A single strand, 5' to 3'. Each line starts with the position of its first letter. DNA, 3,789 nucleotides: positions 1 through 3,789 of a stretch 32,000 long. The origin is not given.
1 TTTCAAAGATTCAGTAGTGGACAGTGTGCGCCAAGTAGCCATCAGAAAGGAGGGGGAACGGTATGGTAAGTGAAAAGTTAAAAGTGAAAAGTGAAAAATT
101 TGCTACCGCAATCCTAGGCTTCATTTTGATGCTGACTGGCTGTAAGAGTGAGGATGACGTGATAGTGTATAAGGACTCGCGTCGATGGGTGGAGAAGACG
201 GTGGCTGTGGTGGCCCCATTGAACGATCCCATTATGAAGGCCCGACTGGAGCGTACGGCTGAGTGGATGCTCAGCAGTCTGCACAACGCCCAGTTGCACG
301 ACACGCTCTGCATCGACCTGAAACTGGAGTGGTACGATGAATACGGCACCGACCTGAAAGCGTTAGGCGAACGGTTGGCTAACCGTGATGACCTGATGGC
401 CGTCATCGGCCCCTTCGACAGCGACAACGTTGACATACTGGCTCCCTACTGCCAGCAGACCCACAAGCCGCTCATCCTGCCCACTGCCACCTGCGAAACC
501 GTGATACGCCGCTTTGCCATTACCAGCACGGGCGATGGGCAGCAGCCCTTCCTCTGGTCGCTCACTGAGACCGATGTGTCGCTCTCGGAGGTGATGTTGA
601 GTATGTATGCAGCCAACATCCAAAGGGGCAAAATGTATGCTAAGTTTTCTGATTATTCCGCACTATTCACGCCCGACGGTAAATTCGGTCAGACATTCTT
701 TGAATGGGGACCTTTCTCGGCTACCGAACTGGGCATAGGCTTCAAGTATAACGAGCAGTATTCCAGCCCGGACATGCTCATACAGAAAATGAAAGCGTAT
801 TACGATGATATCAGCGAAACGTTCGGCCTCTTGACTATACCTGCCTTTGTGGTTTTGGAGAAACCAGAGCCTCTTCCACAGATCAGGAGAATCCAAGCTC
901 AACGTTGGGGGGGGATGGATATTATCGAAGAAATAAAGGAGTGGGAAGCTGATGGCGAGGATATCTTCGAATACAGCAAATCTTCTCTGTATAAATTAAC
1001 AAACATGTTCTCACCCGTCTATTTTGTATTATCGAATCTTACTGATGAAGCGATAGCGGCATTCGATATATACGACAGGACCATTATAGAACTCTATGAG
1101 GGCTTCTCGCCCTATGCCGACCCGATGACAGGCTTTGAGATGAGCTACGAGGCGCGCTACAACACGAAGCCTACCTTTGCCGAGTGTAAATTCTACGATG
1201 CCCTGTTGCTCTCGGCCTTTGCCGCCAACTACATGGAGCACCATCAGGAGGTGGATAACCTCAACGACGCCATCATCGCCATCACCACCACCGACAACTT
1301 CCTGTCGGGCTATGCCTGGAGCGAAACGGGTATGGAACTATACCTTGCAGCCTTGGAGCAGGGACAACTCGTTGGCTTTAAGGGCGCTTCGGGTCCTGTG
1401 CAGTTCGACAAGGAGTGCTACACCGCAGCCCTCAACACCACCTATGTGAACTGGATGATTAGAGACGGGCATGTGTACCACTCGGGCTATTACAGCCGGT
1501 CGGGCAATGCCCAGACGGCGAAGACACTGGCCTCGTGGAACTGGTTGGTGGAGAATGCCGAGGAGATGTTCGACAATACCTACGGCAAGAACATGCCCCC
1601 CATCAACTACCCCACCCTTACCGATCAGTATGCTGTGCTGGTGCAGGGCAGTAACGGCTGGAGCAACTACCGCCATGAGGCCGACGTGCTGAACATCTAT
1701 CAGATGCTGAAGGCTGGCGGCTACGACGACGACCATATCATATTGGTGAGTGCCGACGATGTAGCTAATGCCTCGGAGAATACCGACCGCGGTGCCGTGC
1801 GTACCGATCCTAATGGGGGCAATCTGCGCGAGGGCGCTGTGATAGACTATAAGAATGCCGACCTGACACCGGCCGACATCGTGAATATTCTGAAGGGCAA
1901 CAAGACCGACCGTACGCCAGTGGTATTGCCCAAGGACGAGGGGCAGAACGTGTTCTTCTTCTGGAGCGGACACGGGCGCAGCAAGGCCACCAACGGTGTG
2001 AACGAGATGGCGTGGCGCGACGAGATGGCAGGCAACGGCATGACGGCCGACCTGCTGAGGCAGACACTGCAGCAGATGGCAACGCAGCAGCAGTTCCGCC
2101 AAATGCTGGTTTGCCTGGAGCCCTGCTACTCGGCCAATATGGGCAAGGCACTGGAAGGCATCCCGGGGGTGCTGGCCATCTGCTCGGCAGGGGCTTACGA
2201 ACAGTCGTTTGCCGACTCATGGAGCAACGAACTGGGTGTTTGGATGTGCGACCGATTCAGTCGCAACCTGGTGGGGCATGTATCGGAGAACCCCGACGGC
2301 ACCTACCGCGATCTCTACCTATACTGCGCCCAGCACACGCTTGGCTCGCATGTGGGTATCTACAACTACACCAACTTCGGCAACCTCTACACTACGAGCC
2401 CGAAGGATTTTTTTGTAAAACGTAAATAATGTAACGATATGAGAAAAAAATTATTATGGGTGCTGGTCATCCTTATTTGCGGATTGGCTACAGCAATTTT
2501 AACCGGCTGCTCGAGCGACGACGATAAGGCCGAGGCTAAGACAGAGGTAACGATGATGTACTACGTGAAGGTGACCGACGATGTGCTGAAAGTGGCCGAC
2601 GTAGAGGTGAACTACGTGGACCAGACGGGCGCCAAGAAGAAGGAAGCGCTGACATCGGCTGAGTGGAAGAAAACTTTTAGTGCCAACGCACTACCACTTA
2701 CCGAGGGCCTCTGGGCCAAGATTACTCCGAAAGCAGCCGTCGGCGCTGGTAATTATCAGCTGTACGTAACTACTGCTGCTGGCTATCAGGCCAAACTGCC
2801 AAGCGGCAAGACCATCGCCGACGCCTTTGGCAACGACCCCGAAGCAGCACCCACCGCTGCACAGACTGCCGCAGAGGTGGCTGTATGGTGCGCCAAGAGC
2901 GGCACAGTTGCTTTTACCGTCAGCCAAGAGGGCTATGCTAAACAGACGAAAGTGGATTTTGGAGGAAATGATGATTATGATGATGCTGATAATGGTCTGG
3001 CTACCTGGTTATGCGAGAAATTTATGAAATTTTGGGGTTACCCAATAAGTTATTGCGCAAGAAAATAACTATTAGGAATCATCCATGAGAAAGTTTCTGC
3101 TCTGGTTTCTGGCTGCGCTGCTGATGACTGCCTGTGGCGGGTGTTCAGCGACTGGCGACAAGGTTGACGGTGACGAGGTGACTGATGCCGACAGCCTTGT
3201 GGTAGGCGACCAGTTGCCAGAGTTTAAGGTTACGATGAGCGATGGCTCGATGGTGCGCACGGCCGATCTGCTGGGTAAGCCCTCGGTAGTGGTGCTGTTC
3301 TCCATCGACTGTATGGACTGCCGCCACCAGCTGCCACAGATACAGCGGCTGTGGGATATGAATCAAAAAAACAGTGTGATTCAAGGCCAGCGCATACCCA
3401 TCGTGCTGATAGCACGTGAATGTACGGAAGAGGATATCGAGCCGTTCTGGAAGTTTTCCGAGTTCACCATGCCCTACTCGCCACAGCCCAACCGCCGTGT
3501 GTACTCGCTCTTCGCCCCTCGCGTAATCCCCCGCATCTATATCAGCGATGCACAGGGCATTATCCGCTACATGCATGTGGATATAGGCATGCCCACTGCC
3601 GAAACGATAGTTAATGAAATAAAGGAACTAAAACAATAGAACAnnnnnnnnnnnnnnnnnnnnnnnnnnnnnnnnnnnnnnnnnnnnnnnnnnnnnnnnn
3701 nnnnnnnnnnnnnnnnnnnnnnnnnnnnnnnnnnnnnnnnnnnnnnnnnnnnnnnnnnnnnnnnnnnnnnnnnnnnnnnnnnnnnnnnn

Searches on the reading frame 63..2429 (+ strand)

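Call 9: search_protein_families(library=pfam, proteins=[window:63-2429:+], max_evalue=0.01)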
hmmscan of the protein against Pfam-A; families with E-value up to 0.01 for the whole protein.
window:63-2429:+ (788 aa): 2 families
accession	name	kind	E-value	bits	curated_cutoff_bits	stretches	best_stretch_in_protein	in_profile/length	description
PF01650.23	Peptidase_C13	-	6.6e-46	157.4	22.8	1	522-773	1-248/258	Peptidase C13 family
PF01094.35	ANF_receptor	-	3.5e-05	23.4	25.4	1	110-180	50-112/353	Receptor family ligand binding region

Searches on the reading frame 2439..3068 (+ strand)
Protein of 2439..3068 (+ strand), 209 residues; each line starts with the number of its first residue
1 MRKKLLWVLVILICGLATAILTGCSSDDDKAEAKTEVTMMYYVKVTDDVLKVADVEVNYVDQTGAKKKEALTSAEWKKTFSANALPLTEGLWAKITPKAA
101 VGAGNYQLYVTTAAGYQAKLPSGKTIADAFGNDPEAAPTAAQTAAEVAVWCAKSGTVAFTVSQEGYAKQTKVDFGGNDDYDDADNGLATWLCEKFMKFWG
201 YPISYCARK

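Call 9: search_protein_families(library=pfam, proteins=[window:2439-3068:+], max_evalue=0.01)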
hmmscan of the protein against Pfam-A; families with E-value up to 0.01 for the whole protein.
window:2439-3068:+ (209 aa): 1 family
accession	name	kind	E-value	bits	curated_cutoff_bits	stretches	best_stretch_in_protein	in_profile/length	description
PF16342.10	DUF4972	-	0.0017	18.7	28.8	1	6-56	8-60/128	Domain of unknown function (DUF4972)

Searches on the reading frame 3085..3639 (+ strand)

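Call 9: search_protein_families(library=pfam, proteins=[window:3085-3639:+], max_evalue=0.01)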
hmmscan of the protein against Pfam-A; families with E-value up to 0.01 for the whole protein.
window:3085-3639:+ (184 aa): 2 families
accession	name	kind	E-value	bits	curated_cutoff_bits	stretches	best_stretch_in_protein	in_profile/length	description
PF00578.27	AhpC-TSA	-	5.8e-09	36.4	26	1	40-163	1-124/124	AhpC/TSA family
PF08534.16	Redoxin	-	0.00011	22.5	26.6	1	40-92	2-57/148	Redoxin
